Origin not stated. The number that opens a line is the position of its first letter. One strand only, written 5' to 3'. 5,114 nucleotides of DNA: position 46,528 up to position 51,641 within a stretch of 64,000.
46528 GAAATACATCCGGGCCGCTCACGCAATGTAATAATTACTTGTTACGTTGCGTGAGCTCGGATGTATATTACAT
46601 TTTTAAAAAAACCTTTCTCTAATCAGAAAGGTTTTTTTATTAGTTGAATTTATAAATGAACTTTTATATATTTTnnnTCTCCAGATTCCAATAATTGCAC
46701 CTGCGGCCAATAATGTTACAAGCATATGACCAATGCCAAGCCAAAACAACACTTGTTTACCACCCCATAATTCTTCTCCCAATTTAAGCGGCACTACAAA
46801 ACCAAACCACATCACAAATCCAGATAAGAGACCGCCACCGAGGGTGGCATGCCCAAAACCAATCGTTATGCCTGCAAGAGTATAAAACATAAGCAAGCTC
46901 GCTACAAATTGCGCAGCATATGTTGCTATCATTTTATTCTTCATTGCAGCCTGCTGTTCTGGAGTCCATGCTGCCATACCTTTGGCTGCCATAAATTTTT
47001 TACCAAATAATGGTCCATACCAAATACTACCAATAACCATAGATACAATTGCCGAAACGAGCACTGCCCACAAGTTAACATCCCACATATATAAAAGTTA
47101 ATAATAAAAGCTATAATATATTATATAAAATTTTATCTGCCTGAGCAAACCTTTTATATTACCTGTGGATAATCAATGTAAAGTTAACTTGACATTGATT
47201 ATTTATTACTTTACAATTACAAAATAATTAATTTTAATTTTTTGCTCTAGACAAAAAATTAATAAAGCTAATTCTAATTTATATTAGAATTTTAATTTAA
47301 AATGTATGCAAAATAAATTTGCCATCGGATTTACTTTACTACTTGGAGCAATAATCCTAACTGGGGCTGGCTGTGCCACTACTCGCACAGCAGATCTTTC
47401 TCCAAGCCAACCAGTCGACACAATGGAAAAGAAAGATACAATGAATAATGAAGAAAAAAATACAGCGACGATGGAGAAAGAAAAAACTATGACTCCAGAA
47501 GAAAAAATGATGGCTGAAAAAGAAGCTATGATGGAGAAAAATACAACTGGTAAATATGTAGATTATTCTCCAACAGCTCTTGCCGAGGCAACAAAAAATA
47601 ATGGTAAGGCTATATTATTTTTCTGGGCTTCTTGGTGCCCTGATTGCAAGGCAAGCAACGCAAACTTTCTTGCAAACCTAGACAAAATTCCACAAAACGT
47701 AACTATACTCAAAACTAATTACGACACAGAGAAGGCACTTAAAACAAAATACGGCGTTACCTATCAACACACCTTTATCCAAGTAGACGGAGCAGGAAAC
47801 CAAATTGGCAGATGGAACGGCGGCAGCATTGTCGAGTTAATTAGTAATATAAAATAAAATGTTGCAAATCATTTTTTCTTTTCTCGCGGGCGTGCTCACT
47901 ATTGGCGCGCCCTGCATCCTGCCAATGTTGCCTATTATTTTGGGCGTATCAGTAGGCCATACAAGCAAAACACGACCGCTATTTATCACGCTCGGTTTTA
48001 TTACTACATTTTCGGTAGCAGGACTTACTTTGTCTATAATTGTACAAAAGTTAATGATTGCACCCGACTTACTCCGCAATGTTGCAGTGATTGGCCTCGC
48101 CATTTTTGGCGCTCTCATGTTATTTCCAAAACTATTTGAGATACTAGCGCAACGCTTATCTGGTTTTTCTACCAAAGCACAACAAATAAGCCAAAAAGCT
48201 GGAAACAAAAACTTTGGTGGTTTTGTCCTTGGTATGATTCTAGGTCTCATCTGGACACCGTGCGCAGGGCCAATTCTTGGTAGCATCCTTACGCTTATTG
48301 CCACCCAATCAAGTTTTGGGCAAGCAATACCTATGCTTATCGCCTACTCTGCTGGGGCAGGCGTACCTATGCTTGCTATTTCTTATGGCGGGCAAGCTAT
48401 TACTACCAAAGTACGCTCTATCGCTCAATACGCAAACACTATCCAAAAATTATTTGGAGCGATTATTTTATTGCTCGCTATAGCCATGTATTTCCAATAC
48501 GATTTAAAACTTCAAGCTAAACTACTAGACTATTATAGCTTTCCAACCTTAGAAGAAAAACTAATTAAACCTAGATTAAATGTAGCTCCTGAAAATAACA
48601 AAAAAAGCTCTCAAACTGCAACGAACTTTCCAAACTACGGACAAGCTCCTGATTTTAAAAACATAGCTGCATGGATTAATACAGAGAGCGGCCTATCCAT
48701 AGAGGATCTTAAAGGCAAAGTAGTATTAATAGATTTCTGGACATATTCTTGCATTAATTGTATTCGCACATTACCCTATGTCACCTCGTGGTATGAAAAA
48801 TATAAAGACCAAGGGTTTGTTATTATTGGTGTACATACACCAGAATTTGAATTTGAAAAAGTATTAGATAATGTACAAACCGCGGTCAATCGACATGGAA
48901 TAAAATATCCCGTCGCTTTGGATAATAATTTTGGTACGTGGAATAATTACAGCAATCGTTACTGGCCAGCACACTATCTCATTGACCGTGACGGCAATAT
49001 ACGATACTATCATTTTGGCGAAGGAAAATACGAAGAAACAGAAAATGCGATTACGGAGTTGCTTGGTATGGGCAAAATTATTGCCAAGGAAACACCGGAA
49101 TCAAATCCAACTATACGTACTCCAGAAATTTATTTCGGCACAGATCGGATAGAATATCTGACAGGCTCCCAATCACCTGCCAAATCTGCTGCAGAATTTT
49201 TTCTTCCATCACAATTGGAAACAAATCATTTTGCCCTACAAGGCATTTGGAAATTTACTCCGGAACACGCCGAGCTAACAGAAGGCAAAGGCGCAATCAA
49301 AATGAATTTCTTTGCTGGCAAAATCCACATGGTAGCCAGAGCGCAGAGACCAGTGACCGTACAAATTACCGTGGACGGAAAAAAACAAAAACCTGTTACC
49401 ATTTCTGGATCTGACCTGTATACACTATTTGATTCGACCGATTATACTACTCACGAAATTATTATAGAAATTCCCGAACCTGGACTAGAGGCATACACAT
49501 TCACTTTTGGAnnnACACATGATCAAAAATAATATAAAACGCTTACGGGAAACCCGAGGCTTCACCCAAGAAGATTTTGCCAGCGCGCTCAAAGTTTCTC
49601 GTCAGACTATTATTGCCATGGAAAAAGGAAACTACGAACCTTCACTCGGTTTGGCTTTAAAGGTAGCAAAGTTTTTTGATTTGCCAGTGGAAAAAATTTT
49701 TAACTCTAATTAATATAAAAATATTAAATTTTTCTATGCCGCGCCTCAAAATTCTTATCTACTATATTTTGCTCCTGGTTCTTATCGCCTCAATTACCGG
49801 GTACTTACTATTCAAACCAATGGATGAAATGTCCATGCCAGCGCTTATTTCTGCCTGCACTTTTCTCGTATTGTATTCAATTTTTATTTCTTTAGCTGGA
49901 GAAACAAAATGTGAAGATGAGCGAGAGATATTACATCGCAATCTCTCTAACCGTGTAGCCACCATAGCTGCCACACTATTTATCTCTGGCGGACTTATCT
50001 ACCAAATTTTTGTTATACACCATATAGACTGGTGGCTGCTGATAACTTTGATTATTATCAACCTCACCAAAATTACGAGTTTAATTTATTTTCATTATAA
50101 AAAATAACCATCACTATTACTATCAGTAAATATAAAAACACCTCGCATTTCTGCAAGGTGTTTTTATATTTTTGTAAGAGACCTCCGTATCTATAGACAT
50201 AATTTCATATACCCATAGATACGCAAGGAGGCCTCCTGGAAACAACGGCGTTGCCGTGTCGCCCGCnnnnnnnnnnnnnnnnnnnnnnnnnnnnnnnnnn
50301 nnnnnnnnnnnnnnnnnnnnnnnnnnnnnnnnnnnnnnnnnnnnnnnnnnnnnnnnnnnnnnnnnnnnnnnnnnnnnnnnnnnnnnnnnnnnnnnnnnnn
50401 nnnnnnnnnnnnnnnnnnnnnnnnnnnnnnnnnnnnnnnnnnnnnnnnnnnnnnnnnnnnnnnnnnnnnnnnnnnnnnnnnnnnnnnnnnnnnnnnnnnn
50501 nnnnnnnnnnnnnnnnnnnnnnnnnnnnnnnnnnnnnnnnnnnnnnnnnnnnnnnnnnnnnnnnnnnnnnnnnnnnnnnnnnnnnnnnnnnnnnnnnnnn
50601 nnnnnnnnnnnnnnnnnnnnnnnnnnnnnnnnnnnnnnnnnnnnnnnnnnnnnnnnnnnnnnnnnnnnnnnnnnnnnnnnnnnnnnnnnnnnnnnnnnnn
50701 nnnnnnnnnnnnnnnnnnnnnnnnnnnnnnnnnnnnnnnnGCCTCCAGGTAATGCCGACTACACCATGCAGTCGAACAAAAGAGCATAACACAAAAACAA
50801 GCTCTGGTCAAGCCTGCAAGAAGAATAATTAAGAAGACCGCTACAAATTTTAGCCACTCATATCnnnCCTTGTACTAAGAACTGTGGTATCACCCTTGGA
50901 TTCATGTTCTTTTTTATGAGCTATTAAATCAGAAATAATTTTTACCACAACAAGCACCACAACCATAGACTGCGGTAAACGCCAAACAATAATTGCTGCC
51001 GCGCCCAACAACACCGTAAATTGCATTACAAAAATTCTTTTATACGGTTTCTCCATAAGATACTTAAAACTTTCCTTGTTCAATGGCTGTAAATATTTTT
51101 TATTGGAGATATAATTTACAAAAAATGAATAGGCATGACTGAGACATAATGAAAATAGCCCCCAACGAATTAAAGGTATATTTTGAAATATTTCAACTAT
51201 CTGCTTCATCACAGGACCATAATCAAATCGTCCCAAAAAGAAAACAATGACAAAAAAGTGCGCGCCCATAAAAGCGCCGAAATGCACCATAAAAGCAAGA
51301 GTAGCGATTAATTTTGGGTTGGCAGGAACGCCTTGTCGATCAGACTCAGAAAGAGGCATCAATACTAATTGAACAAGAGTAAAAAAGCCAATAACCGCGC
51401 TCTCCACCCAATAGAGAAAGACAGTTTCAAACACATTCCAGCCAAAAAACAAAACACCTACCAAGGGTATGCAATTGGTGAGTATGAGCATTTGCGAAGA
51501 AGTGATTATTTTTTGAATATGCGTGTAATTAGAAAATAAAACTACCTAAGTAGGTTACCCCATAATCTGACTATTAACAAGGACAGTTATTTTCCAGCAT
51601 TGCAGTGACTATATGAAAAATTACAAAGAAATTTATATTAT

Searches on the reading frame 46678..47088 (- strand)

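Call 102: search_protein_families(library=pfam, proteins=[window:46678-47088:-], max_evalue=0.001)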
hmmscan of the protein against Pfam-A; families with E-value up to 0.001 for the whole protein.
window:46678-47088:- (137 aa): 1 family
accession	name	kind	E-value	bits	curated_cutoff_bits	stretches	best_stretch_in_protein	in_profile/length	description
PF08570.15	DUF1761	-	1.7e-21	77.2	31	1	7-134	1-123/123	Protein of unknown function (DUF1761)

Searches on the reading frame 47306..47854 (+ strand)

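Call 102: search_protein_families(library=pfam, proteins=[window:47306-47854:+], max_evalue=0.001)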
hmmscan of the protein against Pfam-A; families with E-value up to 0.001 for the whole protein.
window:47306-47854:+ (183 aa): 5 families
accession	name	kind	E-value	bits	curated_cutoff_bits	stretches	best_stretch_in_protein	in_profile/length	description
PF00085.26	Thioredoxin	-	1.3e-09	38.4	23.5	1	96-173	14-91/103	Thioredoxin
PF00578.27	AhpC-TSA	-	9.5e-06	26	26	1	89-146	17-74/124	AhpC/TSA family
PF13098.12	Thioredoxin_2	-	0.00013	22.7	27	1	95-167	1-55/104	Thioredoxin-like domain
PF13899.12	Thioredoxin_7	-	0.00026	21.5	27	1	87-124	5-42/83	Thioredoxin-like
PF08534.16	Redoxin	-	0.00028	21.1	26.6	1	86-133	17-64/148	Redoxin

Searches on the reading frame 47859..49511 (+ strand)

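Call 102: search_protein_families(library=pfam, proteins=[window:47859-49511:+], max_evalue=0.001)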
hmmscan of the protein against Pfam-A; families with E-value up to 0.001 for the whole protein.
window:47859-49511:+ (551 aa): 6 families
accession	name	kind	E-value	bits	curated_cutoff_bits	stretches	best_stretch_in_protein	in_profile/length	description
PF17991.7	Thioredoxin_10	-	9.5e-32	110.9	27.1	1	421-551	1-142/142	Thioredoxin like C-terminal domain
PF02683.22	DsbD_TM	-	1.4e-17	64.2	27.1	1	4-211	5-215/219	Cytochrome C biogenesis protein transmembrane domain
PF00578.27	AhpC-TSA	-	5.2e-15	55.9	26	1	262-383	4-123/124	AhpC/TSA family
PF08534.16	Redoxin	-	6.2e-15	55.7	26.6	1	263-395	6-141/148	Redoxin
PF13905.12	Thioredoxin_8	-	2.4e-11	44.2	27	1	286-381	1-94/94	Thioredoxin-like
PF13386.12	DsbD_2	-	1.5e-09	38.5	24.9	1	8-207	3-197/199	Cytochrome C biogenesis protein transmembrane region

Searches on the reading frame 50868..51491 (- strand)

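Call 102: search_protein_families(library=pfam, proteins=[window:50868-51491:-], max_evalue=0.001)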
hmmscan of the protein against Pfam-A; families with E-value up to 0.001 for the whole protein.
window:50868-51491:- (208 aa): 1 family
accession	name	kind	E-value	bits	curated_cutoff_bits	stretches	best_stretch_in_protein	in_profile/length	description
PF20108.4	DUF6498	-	6e-41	140.4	23.7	1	1-200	14-202/207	Family of unknown function (DUF6498)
